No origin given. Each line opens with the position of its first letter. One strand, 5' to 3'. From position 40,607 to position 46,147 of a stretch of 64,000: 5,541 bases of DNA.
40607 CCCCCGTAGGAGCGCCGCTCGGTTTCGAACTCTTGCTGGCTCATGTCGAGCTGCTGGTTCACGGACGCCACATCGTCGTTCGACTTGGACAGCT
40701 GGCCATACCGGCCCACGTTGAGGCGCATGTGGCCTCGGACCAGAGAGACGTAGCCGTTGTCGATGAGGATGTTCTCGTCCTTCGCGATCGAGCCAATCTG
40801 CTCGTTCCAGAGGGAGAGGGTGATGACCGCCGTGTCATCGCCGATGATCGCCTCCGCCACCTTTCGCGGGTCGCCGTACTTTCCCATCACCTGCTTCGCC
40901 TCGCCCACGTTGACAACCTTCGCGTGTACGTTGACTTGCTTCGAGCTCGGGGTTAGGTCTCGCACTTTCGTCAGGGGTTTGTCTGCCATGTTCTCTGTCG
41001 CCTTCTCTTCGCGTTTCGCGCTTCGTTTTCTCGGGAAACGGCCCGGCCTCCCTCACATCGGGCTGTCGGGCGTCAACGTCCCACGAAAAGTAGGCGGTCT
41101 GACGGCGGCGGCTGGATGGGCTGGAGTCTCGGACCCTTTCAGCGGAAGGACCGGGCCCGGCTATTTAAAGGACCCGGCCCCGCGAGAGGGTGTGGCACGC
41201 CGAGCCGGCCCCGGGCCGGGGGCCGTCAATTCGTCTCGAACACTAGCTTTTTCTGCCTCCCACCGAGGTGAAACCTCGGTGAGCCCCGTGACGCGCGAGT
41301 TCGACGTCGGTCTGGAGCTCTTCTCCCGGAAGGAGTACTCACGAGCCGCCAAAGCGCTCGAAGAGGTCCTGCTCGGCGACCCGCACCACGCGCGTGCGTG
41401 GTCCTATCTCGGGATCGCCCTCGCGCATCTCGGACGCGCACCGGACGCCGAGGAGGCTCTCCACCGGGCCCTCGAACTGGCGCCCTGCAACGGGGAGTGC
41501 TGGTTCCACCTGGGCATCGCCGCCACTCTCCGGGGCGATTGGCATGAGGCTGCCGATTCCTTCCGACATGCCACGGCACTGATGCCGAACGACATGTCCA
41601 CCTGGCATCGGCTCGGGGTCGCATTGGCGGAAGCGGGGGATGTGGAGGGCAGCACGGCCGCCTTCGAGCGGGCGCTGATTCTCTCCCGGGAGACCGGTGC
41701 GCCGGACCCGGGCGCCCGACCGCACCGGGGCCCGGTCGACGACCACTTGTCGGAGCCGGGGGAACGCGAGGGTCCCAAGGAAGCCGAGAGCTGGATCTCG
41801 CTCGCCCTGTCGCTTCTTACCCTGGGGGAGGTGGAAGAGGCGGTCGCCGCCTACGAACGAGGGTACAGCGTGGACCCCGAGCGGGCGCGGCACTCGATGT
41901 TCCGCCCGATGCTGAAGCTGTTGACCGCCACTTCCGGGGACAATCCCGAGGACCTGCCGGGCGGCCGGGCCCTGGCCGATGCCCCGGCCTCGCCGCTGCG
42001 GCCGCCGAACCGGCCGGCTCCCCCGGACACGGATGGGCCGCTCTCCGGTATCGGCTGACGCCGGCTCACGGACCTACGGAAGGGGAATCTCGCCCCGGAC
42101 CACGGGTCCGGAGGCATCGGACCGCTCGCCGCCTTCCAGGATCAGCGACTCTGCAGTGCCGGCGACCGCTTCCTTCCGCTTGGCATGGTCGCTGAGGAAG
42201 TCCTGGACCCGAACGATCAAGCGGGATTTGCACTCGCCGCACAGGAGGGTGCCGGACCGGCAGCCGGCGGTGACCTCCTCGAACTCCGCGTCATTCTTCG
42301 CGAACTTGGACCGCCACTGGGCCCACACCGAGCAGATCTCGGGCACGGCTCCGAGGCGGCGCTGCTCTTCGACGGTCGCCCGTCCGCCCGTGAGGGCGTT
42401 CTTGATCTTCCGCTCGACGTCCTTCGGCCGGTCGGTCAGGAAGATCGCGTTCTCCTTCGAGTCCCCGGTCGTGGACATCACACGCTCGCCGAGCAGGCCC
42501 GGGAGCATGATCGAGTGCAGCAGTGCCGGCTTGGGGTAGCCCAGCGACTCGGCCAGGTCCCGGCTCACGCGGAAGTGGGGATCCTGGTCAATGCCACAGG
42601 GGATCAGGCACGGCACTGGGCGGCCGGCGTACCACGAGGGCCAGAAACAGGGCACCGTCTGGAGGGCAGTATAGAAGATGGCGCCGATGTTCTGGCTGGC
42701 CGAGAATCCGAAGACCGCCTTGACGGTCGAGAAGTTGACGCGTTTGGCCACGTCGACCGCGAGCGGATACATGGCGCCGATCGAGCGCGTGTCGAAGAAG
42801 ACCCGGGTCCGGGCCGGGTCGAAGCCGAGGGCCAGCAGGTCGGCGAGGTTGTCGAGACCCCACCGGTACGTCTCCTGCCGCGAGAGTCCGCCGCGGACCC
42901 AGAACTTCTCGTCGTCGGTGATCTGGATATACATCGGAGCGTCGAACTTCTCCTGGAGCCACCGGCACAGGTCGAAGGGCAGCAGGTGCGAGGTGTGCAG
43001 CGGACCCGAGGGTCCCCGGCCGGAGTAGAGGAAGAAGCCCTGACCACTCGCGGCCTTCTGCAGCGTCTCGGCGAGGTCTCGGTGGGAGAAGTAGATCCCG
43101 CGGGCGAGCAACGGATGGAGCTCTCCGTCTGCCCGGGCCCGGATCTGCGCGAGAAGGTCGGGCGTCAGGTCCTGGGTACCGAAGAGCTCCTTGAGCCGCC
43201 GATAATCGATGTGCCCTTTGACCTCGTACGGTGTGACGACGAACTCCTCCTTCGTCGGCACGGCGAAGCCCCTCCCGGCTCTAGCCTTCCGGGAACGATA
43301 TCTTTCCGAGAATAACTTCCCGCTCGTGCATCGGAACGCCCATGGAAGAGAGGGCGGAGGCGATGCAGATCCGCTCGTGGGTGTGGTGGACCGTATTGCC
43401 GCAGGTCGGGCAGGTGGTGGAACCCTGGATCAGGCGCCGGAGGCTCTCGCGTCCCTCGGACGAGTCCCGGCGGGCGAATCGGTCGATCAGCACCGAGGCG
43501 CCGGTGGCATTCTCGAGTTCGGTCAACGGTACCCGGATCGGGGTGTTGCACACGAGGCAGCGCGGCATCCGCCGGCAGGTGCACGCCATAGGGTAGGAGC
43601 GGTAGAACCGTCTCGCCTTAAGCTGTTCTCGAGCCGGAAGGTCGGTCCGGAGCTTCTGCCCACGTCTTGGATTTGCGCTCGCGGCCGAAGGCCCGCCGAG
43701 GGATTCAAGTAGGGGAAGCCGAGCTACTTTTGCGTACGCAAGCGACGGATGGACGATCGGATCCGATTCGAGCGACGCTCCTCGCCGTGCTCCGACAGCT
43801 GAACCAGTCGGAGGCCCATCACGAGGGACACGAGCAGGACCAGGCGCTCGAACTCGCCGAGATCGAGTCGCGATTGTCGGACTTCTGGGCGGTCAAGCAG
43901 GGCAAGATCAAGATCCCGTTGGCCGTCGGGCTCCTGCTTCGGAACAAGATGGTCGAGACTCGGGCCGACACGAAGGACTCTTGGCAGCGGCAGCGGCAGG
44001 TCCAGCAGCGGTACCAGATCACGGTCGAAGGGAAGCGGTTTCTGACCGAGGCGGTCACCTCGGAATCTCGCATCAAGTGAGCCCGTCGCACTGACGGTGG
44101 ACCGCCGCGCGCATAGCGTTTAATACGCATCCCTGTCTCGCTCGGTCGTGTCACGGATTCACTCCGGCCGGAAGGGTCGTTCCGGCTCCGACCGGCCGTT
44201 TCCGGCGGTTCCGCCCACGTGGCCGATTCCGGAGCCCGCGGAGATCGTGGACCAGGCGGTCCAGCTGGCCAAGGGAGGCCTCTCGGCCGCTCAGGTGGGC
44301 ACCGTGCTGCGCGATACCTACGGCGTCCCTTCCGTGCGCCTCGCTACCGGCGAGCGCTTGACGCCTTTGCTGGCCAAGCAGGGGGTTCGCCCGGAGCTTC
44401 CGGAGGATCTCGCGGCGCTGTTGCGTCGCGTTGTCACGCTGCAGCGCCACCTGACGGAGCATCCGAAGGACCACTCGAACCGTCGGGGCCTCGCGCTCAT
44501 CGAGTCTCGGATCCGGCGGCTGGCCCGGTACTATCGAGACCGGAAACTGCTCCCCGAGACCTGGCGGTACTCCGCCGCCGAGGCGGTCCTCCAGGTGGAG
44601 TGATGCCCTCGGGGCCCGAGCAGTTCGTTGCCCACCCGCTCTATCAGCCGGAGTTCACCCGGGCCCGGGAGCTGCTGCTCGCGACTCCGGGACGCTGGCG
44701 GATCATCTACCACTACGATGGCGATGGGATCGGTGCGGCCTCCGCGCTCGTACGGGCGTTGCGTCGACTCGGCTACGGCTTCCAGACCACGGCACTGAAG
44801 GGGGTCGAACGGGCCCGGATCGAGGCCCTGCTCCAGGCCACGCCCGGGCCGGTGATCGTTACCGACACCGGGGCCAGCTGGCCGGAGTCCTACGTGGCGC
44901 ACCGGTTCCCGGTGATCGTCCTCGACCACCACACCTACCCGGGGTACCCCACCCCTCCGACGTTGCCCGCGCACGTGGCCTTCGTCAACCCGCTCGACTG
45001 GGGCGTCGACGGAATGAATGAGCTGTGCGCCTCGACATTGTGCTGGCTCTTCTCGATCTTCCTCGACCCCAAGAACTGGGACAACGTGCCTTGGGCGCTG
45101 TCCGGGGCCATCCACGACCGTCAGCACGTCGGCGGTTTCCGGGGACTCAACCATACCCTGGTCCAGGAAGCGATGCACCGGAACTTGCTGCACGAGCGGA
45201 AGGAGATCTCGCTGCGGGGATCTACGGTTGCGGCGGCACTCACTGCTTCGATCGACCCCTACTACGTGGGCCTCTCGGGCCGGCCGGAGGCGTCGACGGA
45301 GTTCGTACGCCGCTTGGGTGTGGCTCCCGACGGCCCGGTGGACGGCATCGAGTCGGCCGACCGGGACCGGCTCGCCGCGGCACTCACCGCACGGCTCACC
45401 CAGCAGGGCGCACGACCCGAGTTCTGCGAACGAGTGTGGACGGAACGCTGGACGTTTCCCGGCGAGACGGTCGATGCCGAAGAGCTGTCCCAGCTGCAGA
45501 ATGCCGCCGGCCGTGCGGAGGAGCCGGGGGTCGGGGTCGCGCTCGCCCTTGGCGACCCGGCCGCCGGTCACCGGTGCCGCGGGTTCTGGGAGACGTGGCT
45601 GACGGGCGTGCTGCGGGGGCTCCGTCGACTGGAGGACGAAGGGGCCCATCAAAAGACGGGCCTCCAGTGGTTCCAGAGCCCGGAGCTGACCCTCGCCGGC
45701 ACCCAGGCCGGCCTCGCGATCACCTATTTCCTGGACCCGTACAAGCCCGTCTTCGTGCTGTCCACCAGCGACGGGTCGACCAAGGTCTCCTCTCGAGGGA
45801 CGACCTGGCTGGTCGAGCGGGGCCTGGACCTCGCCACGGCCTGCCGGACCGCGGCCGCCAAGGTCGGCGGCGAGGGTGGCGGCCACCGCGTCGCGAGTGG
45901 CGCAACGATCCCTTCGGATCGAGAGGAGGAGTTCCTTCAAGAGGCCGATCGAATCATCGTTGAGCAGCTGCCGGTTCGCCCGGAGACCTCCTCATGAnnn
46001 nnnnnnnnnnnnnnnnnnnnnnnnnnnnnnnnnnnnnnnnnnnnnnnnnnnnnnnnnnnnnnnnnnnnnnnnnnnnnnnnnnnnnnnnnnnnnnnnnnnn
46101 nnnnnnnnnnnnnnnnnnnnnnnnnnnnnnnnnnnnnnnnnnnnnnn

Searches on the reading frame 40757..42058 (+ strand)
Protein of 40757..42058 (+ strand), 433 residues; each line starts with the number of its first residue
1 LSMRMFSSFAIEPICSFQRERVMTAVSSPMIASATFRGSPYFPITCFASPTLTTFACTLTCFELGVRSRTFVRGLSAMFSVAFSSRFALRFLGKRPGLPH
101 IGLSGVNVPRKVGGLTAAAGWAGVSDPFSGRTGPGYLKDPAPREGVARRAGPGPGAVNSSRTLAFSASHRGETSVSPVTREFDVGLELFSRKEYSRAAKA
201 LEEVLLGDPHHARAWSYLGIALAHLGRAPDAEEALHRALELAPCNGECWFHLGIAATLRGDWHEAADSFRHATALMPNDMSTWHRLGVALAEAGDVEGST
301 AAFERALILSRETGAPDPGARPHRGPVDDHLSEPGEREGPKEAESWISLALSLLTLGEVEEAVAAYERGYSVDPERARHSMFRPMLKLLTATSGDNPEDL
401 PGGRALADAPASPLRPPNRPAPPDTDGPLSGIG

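Call 82: search_protein_families(library=pfam, proteins=[window:40757-42058:+], max_evalue=0.001)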
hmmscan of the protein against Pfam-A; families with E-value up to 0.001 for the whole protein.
window:40757-42058:+ (433 aa): 17 families
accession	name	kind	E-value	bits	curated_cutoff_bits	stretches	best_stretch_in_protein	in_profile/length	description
PF07719.23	TPR_2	-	1.9e-27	93.5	27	2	212-243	1-32/34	Tetratricopeptide repeat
PF00515.34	TPR_1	-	6.4e-22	76.8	27.8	1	212-243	1-32/34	Tetratricopeptide repeat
PF13432.12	TPR_16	-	3.4e-18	66.2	32.7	2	185-243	4-62/65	Tetratricopeptide repeat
PF23914.1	TPR_CcmH_CycH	-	1e-15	58.3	42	1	189-260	27-98/158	Cytochrome c-type biogenesis protein H TPR domain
PF13424.12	TPR_12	-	2.3e-15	57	30.1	1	212-276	3-75/77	Tetratricopeptide repeat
PF14559.12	TPR_19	-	7.8e-15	55.4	25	1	188-243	1-56/68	Tetratricopeptide repeat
PF13428.12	TPR_14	-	1e-14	54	23.5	1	213-253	2-42/44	Tetratricopeptide repeat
PF13431.12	TPR_17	-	4.5e-14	51.9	24.4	0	202-233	3-34/34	Tetratricopeptide repeat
PF13371.12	TPR_9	-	9.3e-13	48.4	35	1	190-243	7-60/73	Tetratricopeptide repeat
PF13414.12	TPR_11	-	9.5e-12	44.9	26.8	0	259-294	7-42/42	TPR repeat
PF13181.12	TPR_8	-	9e-11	41.5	25.7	1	343-375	1-33/34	Tetratricopeptide repeat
PF13176.12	TPR_7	-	3.4e-08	33.4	27.9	0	250-275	3-30/36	Tetratricopeptide repeat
PF13374.12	TPR_10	-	5e-08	33.1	27.5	0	284-313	6-35/42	Tetratricopeptide repeat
PF13174.12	TPR_6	-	6.5e-07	30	26.3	0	349-368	6-25/33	Tetratricopeptide repeat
PF07721.20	TPR_4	-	1.7e-06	28.5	27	0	212-237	1-26/26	Tetratricopeptide repeat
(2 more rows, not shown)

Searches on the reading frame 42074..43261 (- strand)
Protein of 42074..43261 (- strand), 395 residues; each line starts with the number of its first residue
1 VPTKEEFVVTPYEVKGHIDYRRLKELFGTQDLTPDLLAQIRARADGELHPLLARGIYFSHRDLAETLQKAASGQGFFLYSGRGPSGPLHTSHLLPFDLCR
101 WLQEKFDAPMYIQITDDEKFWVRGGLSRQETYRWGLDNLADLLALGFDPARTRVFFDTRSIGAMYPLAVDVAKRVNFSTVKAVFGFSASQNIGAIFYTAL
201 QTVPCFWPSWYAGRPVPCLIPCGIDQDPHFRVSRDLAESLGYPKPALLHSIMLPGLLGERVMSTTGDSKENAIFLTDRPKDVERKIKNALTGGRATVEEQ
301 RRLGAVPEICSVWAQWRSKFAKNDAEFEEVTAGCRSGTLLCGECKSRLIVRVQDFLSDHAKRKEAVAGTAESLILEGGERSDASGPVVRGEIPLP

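Call 82: search_protein_families(library=pfam, proteins=[window:42074-43261:-], max_evalue=0.001)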
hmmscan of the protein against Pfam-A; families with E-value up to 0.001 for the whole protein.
window:42074-43261:- (395 aa): 1 family
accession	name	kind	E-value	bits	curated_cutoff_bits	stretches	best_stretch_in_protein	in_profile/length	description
PF00579.31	tRNA-synt_1b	-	1.4e-25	90.7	21.1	1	77-356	7-291/292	tRNA synthetases class I (W and Y)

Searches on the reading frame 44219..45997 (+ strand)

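Call 82: search_protein_families(library=pfam, proteins=[window:44219-45997:+], max_evalue=0.001)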
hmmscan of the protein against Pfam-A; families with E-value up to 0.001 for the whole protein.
window:44219-45997:+ (592 aa): 2 families
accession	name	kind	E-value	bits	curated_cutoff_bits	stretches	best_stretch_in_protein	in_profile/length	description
PF02272.25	DHHA1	-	1.2e-12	48.6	25.9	1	509-581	31-101/102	DHHA1 domain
PF01368.27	DHH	-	1.2e-07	32.5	28.1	1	162-263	4-91/125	DHH family, N-terminal domain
